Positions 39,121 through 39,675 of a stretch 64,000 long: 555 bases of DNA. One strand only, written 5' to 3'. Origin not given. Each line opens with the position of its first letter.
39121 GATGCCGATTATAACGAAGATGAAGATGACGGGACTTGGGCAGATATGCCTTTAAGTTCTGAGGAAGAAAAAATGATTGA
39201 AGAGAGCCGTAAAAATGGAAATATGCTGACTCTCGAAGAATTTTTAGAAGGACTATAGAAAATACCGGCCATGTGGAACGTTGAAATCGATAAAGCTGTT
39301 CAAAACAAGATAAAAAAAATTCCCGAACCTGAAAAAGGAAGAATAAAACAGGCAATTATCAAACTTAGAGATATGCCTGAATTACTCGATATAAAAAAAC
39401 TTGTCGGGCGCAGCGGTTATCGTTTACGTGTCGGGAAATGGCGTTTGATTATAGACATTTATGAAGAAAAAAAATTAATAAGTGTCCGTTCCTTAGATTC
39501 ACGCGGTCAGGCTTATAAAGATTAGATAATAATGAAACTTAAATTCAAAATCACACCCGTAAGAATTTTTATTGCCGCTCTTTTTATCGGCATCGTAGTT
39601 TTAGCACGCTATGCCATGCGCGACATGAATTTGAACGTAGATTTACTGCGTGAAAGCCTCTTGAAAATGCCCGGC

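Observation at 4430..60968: Dispersed family of 7-nt periodic AGG/GGA repeat elements at about 19 loci in 64 kb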

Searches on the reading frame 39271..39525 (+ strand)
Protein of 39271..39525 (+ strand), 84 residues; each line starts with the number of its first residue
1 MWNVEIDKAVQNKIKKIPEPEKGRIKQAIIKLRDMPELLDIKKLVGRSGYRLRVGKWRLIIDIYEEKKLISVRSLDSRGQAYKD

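Call 53: search_protein_families(library=pfam, proteins=[window:39271-39525:+], max_evalue=0.01)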
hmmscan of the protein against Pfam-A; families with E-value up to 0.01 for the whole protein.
window:39271-39525:+ (84 aa): 1 family
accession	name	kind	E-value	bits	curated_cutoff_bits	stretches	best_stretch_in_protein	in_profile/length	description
PF05016.21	ParE_toxin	-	0.00012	23.1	23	1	4-82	1-89/89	ParE toxin of type II toxin-antitoxin system, parDE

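Call 77: find_encoding_contigs(protein=window:39271-39525:+, flank=8000, max_places=8)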
Protein window:39271-39525:+ (84 aa): no gene with exactly this product is on record in the collection.
